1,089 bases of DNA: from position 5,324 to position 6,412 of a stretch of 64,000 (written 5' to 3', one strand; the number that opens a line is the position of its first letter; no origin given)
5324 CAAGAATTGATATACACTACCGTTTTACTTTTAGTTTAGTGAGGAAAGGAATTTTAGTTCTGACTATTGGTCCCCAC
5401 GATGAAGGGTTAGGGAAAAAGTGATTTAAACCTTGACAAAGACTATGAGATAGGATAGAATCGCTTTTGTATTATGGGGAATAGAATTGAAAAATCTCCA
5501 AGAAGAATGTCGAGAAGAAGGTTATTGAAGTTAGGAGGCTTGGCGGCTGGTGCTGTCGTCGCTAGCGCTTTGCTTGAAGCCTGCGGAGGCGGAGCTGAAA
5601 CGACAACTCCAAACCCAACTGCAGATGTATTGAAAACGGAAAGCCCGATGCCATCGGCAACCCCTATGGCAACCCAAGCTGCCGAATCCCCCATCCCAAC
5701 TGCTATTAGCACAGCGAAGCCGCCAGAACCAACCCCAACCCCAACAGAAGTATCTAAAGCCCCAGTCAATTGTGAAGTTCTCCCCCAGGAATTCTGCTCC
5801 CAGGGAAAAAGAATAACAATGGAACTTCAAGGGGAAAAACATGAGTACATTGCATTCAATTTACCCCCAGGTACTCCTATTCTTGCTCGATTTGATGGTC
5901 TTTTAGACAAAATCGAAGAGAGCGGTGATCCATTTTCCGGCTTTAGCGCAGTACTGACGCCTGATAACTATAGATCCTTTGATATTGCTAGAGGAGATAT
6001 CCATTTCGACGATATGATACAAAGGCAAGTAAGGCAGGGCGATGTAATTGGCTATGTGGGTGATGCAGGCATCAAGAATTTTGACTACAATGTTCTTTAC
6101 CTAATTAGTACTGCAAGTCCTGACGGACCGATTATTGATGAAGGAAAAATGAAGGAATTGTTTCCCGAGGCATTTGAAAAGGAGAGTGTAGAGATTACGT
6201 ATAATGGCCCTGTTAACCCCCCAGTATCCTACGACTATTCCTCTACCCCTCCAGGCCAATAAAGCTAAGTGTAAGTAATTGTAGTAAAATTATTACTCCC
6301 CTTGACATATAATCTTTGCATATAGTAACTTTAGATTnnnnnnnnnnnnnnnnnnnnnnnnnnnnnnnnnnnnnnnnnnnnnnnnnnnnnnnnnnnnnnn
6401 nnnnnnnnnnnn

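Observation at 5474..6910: Tandem paralogs carrying a catalytically dead LytM (M23) domain, one Tat-lipoprotein and one TM-anchored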

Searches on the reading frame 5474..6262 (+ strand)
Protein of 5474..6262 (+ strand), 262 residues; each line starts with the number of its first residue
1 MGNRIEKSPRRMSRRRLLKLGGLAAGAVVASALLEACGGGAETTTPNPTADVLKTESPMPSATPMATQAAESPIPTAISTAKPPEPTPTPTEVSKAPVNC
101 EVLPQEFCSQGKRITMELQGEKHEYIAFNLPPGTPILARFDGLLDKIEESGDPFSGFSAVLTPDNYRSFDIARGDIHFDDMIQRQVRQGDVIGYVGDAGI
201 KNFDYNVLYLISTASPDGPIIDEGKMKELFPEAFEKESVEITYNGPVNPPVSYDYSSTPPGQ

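Call 3: search_protein_families(library=pfam, proteins=[window:5474-6262:+], max_evalue=1)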
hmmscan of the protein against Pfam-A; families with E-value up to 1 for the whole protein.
window:5474-6262:+ (262 aa): 3 families
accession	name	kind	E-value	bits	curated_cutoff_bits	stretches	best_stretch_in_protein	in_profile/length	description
PF01551.29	Peptidase_M23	-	0.0047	17.5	28.7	1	122-200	2-77/96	Peptidase family M23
PF20201.3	DUF6563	-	0.11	12.6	27.1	1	183-231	107-159/191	Family of unknown function (DUF6563)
PF10518.14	TAT_signal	-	0.24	11.9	22.7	1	12-29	2-19/21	TAT (twin-arginine translocation) pathway signal sequence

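Call 7: search_solved_structures(query=window:5474-6262:+, max_evalue=10, show_alignments=3)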
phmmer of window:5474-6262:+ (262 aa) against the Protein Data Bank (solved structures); distinct sequences matched with E-value up to 10: 16.
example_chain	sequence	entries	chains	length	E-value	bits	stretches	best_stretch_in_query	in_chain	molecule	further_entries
6smk_A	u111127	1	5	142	0.0022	20.7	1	117-218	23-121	Peptidase_M23 domain-containing protein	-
9lpe_A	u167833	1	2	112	0.0054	19.5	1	40-125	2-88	Homeobox-leucine zipper protein PROTODERMAL FACTOR 2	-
5kqb_A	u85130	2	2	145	0.014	18.2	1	122-203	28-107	Peptidase M23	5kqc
7qrl_C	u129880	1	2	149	0.14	14.9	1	119-202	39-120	DipM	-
7qrl_A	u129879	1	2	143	0.14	14.8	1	119-202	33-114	DipM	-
4hgd_A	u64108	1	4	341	0.49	13.1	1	161-228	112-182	Probable hydrolase NIT2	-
6jtt_A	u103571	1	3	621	0.66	12.6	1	15-72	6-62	Mono(2-hydroxyethyl) terephthalate hydrolase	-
6jtu_A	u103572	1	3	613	0.66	12.6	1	15-72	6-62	Mono(2-hydroxyethyl) terephthalate hydrolase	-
4h5u_A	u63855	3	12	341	0.72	12.5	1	161-227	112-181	Probable hydrolase NIT2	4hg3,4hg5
1cs6_A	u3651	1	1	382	0.74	12.5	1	218-255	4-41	AXONIN-1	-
5xyi_b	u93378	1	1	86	1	12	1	41-94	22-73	40S ribosomal protein S27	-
7zpj_D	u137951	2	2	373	1.1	11.9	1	50-101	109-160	RISC-loading complex subunit TARBP2 isoform 1 | RISC-loading complex subunit TARBP2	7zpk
5j1l_B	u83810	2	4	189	1.2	11.8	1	126-201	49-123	ToxR-activated gene (TagE)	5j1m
3slu_A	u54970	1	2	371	1.4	11.6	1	123-201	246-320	M23 peptidase domain protein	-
6muk_A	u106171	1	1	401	1.6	11.4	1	123-201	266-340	Peptidase M23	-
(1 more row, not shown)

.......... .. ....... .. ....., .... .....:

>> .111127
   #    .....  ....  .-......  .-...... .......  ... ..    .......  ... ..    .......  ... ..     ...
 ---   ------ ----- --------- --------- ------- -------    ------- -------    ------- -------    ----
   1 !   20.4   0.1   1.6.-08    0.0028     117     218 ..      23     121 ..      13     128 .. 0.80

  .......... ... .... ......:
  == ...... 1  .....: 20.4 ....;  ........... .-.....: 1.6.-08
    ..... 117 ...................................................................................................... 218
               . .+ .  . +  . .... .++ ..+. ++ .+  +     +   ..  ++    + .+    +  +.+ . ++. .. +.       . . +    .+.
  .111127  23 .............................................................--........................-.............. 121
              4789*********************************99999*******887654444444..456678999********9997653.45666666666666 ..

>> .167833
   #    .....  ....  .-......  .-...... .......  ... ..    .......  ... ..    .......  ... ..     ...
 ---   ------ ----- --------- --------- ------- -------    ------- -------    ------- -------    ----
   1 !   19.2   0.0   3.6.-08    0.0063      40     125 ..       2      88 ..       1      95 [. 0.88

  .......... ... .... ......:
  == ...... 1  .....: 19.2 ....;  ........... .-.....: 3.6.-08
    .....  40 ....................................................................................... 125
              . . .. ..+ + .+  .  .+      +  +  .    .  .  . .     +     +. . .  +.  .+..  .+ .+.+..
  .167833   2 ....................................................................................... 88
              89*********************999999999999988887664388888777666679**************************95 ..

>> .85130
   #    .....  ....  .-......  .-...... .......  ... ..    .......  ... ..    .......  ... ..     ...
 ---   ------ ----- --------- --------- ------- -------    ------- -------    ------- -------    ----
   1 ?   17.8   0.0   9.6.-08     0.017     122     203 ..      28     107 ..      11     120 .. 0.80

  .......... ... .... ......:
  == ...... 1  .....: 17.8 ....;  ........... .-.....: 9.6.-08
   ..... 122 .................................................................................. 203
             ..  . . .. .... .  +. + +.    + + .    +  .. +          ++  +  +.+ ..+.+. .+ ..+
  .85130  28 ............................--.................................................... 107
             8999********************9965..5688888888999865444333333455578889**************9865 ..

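Call 41: search_protein_families(library=ncbifam, proteins=[window:5474-6262:+], max_evalue=0.1)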
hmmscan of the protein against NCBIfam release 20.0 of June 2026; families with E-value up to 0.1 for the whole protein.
window:5474-6262:+ (262 aa): 3 families
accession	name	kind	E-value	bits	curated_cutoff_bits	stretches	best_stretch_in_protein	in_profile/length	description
NF058595.1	invert_tail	domain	0.017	15.5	37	1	12-48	48-83/113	lipo-invert putative C-terminal anchoring domain-containing protein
TIGR02811.1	formate_TAT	hypoth_equivalog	0.054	13.8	48.45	0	8-33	5-28/66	formate dehydrogenase region TAT target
TIGR01409.1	TAT_signal_seq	domain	0.066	13.6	16.7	0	13-32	2-21/29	twin-arginine translocation signal domain-containing protein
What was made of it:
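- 5474..5584 (+): ORF1 signal region: RR-containing n-region (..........), hydrophobic core, lipobox LLEA-C37. Tat HMMs are sub-threshold (calls 3, 41).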
